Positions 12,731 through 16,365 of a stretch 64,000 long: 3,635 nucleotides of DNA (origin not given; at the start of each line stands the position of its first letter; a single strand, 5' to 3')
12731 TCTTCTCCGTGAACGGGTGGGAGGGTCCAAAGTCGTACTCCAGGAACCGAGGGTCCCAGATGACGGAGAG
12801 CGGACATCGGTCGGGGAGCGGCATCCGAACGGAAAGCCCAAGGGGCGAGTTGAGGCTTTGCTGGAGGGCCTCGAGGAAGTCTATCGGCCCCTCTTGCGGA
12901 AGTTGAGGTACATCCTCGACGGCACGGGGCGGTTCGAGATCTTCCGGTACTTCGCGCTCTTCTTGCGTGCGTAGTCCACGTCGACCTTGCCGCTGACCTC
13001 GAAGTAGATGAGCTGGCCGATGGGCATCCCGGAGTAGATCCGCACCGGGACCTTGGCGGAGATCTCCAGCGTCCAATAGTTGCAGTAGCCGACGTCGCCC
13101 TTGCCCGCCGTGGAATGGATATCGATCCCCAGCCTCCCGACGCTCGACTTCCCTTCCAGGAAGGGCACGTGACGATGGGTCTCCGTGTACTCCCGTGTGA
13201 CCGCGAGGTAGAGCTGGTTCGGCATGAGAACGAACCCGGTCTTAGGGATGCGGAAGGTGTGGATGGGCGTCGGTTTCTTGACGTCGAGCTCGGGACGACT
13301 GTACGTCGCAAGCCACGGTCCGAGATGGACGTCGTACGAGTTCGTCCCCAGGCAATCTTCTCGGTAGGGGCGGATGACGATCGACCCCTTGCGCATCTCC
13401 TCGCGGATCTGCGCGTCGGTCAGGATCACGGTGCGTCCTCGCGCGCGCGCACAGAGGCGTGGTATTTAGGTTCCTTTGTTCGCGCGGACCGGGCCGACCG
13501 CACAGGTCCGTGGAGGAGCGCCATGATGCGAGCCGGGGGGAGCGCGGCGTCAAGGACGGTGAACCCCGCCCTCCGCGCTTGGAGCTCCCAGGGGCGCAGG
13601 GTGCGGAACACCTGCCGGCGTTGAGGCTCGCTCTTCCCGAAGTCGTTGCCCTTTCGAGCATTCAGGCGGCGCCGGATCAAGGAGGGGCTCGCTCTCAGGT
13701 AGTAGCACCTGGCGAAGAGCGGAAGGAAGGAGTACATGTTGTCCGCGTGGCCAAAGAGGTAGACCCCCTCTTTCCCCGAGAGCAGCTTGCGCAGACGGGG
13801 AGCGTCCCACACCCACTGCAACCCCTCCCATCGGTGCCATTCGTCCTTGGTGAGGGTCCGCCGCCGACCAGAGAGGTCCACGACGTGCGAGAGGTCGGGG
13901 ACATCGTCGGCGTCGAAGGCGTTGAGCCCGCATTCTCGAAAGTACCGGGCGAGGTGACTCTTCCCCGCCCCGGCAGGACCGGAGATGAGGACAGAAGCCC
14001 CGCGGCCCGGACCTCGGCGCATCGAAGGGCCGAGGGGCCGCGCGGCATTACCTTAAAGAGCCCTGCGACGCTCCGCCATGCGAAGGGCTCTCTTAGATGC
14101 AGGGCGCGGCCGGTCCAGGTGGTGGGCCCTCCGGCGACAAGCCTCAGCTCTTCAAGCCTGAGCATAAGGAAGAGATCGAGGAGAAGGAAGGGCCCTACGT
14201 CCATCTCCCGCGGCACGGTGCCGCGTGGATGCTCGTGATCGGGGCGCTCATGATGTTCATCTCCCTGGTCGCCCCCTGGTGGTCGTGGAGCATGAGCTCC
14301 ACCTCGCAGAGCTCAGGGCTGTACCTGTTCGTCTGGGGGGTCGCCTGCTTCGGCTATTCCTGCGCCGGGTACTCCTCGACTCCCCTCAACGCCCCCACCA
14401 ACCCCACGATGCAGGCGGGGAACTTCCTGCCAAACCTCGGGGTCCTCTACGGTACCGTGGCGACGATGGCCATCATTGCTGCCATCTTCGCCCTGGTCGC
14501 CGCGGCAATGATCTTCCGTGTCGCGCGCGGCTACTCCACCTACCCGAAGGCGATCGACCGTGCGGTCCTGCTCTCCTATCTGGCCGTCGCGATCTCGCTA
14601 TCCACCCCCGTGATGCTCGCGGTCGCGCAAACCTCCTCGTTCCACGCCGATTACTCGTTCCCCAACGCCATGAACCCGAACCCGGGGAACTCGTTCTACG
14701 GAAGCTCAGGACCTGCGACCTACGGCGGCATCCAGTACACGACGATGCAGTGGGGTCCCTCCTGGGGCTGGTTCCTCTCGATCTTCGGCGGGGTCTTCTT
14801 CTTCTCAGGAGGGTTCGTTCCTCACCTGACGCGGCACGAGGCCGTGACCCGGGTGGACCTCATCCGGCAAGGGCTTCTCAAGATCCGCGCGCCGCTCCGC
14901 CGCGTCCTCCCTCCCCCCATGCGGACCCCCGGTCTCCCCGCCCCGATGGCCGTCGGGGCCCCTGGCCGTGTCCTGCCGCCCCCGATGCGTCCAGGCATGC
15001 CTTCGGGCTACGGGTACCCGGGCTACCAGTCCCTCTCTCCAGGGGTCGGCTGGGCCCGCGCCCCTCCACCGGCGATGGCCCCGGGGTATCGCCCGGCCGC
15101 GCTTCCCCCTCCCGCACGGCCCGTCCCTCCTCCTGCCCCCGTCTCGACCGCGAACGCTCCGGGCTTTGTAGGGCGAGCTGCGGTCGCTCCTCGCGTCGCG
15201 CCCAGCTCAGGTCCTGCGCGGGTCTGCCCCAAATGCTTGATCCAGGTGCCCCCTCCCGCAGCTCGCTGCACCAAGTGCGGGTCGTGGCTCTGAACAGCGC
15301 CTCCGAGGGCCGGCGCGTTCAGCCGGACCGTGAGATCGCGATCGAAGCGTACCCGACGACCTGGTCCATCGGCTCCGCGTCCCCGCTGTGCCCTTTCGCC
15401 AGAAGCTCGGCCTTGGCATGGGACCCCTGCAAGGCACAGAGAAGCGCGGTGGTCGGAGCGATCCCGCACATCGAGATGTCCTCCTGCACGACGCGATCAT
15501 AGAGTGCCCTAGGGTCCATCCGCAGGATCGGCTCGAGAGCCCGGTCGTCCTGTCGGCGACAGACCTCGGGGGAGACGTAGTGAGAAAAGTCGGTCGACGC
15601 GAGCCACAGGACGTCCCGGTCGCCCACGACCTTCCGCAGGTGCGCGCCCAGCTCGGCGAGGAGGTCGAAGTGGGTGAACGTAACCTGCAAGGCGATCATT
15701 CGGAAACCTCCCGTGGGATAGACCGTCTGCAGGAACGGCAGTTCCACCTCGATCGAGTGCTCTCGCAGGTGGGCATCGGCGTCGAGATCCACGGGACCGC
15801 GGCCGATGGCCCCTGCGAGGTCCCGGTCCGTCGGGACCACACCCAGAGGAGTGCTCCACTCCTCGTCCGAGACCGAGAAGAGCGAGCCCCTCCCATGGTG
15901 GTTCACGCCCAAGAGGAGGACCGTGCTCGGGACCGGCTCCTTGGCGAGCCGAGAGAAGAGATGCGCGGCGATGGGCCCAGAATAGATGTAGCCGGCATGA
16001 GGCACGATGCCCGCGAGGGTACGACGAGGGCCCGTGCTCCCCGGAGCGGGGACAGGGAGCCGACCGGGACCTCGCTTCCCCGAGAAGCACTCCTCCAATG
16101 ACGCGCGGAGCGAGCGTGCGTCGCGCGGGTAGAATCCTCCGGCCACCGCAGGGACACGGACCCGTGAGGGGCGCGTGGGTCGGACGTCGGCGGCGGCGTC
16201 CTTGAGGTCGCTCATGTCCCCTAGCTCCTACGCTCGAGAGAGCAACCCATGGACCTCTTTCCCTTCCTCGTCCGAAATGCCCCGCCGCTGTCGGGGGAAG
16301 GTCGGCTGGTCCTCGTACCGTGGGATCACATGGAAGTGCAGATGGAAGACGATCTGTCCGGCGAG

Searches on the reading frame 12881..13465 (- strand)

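Call 9: search_protein_families(library=pfam, proteins=[window:12881-13465:-], max_evalue=0.001)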
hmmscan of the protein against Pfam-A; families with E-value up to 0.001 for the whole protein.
window:12881-13465:- (194 aa): 1 family
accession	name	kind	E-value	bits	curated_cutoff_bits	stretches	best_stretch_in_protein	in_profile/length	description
PF22769.1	DCD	-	1e-35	123.6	27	1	14-156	1-152/153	dCTP deaminase-like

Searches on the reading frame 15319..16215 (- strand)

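Call 9: search_protein_families(library=pfam, proteins=[window:15319-16215:-], max_evalue=0.001)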
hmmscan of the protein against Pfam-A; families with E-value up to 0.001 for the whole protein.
window:15319-16215:- (298 aa): 1 family
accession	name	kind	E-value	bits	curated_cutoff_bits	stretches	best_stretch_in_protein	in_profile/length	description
PF01875.22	Memo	-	1.4e-60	205.3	27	1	22-292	2-268/269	Memo-like protein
